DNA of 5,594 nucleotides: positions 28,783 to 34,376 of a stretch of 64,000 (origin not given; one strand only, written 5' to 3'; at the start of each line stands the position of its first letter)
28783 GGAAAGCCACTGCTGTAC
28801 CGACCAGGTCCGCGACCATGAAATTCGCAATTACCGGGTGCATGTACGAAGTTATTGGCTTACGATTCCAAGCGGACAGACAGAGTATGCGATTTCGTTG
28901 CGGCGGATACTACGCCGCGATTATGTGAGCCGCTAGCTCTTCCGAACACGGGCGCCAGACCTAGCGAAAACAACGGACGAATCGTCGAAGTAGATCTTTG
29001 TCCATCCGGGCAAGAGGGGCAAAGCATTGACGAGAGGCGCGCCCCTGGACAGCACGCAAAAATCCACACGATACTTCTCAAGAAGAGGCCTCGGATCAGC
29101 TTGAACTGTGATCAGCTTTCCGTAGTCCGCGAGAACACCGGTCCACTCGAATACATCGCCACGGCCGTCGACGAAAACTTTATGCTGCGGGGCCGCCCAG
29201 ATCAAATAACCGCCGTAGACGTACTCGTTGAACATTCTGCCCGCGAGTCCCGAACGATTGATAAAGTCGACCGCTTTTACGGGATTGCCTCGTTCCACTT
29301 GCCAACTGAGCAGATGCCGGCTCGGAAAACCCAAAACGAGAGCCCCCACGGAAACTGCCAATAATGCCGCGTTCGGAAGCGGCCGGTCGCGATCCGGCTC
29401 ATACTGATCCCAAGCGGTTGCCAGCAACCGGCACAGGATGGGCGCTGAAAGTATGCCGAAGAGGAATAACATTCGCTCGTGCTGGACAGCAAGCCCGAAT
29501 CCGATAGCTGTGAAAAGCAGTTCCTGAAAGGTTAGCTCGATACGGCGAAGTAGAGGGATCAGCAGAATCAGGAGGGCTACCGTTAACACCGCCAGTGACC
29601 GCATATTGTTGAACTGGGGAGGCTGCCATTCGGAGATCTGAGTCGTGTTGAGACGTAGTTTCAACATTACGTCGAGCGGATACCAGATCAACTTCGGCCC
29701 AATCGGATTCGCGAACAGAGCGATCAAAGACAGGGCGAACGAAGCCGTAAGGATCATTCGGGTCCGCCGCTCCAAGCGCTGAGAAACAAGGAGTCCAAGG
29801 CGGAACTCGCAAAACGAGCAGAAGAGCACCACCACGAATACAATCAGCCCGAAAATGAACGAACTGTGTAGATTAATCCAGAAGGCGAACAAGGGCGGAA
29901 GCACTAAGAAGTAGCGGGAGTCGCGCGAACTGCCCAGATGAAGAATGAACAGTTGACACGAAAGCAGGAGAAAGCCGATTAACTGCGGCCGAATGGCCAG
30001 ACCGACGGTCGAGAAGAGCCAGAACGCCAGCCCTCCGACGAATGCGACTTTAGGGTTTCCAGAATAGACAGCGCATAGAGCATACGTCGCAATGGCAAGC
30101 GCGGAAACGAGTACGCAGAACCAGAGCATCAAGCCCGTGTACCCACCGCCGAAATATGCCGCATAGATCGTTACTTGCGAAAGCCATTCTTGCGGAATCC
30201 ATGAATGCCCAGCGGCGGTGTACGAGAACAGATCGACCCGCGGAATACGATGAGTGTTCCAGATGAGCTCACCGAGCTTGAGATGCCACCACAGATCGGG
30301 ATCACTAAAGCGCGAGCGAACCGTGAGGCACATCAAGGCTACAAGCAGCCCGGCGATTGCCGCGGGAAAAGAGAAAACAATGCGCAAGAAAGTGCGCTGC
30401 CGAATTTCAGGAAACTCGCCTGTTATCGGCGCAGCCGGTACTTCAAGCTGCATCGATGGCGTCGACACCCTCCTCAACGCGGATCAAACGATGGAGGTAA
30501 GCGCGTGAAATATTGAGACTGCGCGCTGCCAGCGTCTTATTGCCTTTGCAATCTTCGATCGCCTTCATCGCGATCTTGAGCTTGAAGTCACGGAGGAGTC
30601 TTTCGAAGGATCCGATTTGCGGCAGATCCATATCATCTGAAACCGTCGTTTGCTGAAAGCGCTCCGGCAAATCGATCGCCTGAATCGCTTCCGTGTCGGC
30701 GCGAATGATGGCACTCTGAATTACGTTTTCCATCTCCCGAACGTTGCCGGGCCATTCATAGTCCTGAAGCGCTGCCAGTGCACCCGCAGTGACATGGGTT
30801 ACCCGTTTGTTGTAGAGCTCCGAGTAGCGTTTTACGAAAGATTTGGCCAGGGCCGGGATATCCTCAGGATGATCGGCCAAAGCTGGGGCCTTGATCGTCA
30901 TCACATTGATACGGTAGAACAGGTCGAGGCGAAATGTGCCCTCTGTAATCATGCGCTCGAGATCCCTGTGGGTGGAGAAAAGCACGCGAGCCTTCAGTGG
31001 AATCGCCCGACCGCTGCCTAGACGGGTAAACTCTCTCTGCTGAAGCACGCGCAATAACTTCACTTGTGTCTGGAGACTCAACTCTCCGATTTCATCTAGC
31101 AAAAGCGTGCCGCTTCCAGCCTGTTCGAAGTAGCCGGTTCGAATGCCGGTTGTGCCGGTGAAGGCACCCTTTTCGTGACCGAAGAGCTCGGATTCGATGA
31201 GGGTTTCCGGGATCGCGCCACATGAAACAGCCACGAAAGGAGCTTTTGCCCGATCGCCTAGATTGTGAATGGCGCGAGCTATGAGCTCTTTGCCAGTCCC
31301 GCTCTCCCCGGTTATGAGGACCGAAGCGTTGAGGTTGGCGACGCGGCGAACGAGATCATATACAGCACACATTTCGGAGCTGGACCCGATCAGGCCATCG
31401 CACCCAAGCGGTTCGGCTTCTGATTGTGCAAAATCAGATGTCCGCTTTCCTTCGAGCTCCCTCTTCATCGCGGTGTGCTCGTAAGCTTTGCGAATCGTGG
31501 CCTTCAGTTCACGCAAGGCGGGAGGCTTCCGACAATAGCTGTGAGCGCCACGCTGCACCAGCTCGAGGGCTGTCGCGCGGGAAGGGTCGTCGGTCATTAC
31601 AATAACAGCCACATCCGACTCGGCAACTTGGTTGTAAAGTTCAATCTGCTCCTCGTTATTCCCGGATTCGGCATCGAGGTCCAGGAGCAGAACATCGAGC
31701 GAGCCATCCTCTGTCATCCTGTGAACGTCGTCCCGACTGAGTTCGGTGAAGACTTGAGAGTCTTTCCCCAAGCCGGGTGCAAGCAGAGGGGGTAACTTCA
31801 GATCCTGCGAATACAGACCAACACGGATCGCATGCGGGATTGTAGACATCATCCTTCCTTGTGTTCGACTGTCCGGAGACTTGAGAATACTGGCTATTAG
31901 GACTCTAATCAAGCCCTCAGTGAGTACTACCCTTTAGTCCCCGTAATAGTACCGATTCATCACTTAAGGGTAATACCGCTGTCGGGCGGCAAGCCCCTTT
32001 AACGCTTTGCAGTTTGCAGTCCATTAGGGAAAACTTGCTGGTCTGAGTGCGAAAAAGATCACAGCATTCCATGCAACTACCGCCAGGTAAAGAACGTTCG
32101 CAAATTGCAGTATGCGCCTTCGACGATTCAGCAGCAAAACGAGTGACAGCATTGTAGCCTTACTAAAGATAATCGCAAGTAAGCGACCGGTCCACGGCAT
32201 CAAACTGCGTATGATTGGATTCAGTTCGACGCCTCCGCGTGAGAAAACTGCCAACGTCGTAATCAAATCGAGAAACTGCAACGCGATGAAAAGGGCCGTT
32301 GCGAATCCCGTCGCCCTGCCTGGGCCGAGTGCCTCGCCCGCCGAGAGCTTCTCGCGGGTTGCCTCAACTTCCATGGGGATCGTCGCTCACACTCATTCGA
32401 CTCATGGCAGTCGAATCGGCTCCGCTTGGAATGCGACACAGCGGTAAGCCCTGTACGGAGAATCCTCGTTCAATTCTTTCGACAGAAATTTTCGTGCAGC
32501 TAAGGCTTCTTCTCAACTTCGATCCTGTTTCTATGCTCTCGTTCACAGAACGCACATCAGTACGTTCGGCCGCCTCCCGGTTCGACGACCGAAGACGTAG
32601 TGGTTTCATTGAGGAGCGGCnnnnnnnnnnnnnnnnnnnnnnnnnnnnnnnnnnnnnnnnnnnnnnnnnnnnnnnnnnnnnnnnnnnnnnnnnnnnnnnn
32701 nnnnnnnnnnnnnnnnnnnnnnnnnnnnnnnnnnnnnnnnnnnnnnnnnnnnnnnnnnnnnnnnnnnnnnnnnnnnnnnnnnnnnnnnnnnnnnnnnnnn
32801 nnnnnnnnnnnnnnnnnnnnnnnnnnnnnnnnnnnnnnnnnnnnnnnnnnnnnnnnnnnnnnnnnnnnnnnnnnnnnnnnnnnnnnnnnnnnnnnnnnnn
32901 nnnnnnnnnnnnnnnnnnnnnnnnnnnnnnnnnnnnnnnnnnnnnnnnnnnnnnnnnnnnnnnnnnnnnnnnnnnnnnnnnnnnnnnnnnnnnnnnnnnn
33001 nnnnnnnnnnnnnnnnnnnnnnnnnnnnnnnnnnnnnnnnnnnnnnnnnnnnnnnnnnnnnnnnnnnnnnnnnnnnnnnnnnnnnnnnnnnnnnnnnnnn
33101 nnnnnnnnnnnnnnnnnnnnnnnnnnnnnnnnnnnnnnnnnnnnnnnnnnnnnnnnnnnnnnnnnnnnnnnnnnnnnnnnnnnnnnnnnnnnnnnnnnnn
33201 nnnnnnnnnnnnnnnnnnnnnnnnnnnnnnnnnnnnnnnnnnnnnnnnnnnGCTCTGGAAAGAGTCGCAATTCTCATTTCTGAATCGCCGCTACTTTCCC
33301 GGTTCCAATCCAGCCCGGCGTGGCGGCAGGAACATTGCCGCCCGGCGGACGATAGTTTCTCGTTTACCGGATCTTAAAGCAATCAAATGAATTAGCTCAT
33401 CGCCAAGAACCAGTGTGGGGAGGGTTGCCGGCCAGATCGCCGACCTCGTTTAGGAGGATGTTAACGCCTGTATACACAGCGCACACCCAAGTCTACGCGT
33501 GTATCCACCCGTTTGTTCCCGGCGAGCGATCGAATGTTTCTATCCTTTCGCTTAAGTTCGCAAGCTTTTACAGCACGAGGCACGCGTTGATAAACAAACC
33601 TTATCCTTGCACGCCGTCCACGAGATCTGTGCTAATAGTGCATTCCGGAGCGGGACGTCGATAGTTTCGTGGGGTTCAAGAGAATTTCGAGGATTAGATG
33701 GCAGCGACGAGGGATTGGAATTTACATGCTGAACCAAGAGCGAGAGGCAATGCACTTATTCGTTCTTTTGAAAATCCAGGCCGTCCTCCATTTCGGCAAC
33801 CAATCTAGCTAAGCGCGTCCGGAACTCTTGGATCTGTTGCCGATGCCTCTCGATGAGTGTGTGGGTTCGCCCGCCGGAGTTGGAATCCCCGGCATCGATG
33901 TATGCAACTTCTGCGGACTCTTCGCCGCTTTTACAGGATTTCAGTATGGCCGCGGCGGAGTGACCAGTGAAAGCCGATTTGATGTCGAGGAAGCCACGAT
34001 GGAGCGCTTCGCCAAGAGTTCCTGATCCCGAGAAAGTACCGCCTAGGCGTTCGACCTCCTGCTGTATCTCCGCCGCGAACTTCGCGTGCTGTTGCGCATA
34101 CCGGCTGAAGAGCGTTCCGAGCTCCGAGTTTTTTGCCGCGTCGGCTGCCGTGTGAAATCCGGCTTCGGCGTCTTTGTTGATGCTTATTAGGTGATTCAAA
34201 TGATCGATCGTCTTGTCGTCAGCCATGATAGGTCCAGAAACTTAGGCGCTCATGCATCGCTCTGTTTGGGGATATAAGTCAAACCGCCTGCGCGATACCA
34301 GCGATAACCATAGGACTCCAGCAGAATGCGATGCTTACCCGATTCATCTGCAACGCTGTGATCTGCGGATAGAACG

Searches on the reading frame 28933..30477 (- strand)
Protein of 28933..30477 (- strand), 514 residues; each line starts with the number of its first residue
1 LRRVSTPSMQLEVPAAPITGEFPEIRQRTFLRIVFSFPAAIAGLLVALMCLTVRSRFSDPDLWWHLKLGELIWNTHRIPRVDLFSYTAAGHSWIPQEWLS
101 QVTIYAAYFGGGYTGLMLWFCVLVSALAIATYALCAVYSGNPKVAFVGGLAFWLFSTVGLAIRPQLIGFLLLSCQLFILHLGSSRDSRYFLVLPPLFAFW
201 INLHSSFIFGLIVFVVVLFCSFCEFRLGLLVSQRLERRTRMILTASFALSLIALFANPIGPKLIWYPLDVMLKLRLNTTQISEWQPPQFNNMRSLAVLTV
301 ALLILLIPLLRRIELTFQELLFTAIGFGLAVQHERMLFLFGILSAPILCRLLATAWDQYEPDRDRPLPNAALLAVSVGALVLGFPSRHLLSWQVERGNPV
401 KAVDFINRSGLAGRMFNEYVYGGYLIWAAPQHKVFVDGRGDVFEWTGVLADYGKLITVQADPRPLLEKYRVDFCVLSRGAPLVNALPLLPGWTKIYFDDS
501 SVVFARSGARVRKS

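Call 9: search_protein_families(library=pfam, proteins=[window:28933-30477:-])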
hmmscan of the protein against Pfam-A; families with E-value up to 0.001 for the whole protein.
window:28933-30477:- (514 aa): 0 families

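Call 49: search_protein_families(library=pfam, proteins=[window:28933-30477:-], max_evalue=1)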
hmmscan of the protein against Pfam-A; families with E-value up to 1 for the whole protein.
window:28933-30477:- (514 aa): 1 family
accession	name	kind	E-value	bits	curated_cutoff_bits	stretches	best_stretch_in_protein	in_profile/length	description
PF24008.1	DUF7322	-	0.022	14.8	27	2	369-390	19-40/61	Domain of unknown function (DUF7322)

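Call 50: search_protein_families(library=ncbifam, proteins=[window:28933-30477:-], max_evalue=0.1)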
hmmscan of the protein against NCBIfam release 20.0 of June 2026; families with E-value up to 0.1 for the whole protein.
window:28933-30477:- (514 aa): 0 families

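Call 61: search_solved_structures(query=window:28933-30477:-, max_evalue=1)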
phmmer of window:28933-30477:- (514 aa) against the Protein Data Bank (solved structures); distinct sequences matched with E-value up to 1: 0.

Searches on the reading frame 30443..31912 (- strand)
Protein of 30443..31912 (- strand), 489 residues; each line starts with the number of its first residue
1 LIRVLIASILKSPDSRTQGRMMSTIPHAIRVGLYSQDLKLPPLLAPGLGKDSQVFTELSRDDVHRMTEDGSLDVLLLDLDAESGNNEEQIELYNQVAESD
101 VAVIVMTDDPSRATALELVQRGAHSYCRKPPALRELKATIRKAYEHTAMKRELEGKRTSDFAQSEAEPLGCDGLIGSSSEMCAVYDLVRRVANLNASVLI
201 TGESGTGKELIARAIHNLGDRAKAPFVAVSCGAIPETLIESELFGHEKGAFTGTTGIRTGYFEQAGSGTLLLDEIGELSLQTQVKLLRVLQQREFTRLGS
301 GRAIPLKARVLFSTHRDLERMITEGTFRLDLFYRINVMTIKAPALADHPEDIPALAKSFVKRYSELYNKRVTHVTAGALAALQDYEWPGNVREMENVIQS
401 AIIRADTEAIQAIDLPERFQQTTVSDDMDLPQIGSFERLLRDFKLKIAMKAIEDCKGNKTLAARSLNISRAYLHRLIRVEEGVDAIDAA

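Call 9: search_protein_families(library=pfam, proteins=[window:30443-31912:-])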
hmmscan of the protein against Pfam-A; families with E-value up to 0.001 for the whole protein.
window:30443-31912:- (489 aa): 6 families
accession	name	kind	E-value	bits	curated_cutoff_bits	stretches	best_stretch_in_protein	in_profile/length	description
PF00158.32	Sigma54_activat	-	1.4e-66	223.8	20.2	1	174-341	1-168/168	Sigma-54 interaction domain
PF25601.1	AAA_lid_14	-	1.8e-23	82.6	27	1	348-426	3-81/87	AAA+ ATPase lid domain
PF14532.12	Sigma54_activ_2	-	1.3e-18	68.1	25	1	175-345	1-138/138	Sigma-54 interaction domain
PF07728.20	AAA_5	-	1.5e-05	25.5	22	1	198-308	2-108/139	AAA domain (dynein-related subfamily)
PF02954.25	HTH_8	-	0.00019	21.5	22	1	449-475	11-37/42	Bacterial regulatory protein, Fis family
PF00072.30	Response_reg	-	0.00033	21.2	30.2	1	62-140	33-110/111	Response regulator receiver domain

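Call 50: search_protein_families(library=ncbifam, proteins=[window:30443-31912:-], max_evalue=0.1)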
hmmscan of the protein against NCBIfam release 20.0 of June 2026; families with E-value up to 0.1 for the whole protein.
window:30443-31912:- (489 aa): 44 families (the best 25 are shown)
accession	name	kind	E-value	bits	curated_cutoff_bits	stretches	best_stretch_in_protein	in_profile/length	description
NF008469.0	PRK11361.1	equivalog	4.9e-104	348.6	714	1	68-476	45-451/461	acetoacetate metabolism transcriptional regulator AtoC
TIGR02915.1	PEP_resp_reg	equivalog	1.7e-103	346.8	502.6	1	75-478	46-440/445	PEP-CTERM-box response regulator transcription factor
TIGR01818.1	ntrC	equivalog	1.2e-97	327.6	558.6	1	59-443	30-406/463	nitrogen regulation protein NR(I)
NF041552.1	TF_PrdR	equivalog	4.9e-96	322.3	795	1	171-475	266-571/577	sigma-54 dependent transcriptional regulator PrdR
TIGR01817.1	nifA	equivalog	5.5e-95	319.1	528.85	1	147-415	172-438/534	nif-specific transcriptional activator NifA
NF003451.0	PRK05022.1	equivalog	4e-88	296.4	476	1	137-478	156-506/512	nitric oxide reductase transcriptional regulator NorR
NF007689.0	PRK10365.1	equivalog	5.3e-87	292.4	760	1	98-473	75-435/441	sigma-54-dependent response regulator transcription factor ZraR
NF038308.1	RNA_repair_RtcR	equivalog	4e-86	290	650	1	149-471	157-502/530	RNA repair transcriptional activator RtcR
NF050807.1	TransRegFlbDCaul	equivalog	1.1e-85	288.3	750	1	175-473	121-431/454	sigma-54-dependent transcriptional regulator FlbD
TIGR02329.1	propionate_PrpR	equivalog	2.8e-82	277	499.2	1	170-477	210-524/526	propionate catabolism operon regulatory protein PrpR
NF041946.1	LuxO_transreg_Vib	equivalog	1.8e-81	274.3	800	1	66-430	35-391/463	quorum-sensing sigma-54 dependent transcriptional regulator LuxO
NF008176.1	PRK10923.1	equivalog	4.4e-81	272.8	620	1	71-477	47-438/469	nitrogen regulation protein NR(I)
NF011695.0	PRK15115.1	equivalog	1.3e-80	271.4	763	1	53-478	32-434/445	two-component system response regulator GlrR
NF051870.1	NAssimRespRegNtrX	equivalog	6.4e-80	269.2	600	1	74-476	48-446/452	nitrogen assimilation response regulator NtrX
NF011953.0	PRK15424.1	equivalog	4.4e-79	266.5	703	1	138-480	183-534/538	propionate catabolism operon regulatory protein PrpR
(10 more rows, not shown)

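Call 63: search_solved_structures(query=window:30443-31912:-, max_evalue=1e-40)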
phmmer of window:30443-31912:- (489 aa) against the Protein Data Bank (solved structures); distinct sequences matched with E-value up to 1e-40: 35.
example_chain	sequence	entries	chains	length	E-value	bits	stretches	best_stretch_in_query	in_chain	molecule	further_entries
1ny5_A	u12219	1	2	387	3.1e-77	263.6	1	62-409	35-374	transcriptional regulator (NtrC family)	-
4l4u_A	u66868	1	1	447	6e-77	262.6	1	62-477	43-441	Transcriptional regulator (NtrC family)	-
1ojl_A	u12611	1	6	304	3.6e-73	250.2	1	174-473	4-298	TRANSCRIPTIONAL REGULATORY PROTEIN ZRAR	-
9qq6_C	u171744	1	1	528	2.3e-70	241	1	174-466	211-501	Nif-specific regulatory protein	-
8p53_C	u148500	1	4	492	5.1e-70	239.8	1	80-427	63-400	Transcriptional regulator FleQ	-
8pb9_D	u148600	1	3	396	2.1e-69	237.8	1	80-421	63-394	Transcriptional regulator FleQ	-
5exx_A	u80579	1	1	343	1.7e-67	231.4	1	167-427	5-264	Transcriptional regulator FleQ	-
6j7e_A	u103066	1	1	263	3.1e-67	230.6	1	173-425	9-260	Nitrogen assimilation regulatory protein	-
5exp_A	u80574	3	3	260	6.1e-67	229.6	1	167-421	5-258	Transcriptional regulator FleQ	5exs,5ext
7ejw_C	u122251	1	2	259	8.3e-67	229.2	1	173-421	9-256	Transcriptional regulator FleQ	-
6jdi_A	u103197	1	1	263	3e-66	227.4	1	173-425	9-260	Nitrogen assimilation regulatory protein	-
1ny6_A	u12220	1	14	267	3.1e-66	227.3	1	175-409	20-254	transcriptional regulator (NtrC family)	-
4ly6_A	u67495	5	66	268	3.1e-66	227.3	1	175-409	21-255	Transcriptional regulator (NtrC family)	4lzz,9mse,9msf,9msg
6jdl_A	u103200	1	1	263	7.8e-66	226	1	173-425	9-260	Nitrogen assimilation regulatory protein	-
3m0e_A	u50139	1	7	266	2.1e-65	224.6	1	175-409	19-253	Transcriptional regulator (NtrC family)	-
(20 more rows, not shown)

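Call 79: list_cluster_members(proteins=[P0001, window:30443-31852:-, window:15834-17114:-])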
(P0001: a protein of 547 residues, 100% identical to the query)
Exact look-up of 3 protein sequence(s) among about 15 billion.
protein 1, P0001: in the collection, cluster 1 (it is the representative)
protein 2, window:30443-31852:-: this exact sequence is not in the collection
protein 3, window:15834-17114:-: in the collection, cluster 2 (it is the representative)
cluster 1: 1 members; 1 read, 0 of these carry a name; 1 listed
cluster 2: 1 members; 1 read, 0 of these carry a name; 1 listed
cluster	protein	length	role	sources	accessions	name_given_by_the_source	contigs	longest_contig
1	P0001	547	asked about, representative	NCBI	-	-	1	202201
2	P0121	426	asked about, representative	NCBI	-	-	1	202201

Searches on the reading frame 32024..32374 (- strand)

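Call 49: search_protein_families(library=pfam, proteins=[window:32024-32374:-], max_evalue=1)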
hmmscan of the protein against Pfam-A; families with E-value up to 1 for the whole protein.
window:32024-32374:- (116 aa): 1 family
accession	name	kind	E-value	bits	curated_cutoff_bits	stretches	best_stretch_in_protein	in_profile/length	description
PF18902.5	DUF5658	-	5.4e-09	37.2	25.2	1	31-103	2-81/82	Domain of unknown function (DUF5658)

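Call 50: search_protein_families(library=ncbifam, proteins=[window:32024-32374:-], max_evalue=0.1)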
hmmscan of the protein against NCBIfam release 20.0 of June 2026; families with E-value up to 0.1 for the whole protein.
window:32024-32374:- (116 aa): 0 families

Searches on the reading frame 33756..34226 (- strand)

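Call 54: search_protein_families(library=pfam, proteins=[window:33756-34226:-], max_evalue=0.00001)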
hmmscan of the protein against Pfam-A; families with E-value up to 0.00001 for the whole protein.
window:33756-34226:- (156 aa): 1 family
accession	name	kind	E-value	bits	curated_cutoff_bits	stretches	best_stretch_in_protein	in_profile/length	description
PF09537.16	DUF2383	-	3.6e-28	98.3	30.8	1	6-111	2-107/111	Domain of unknown function (DUF2383)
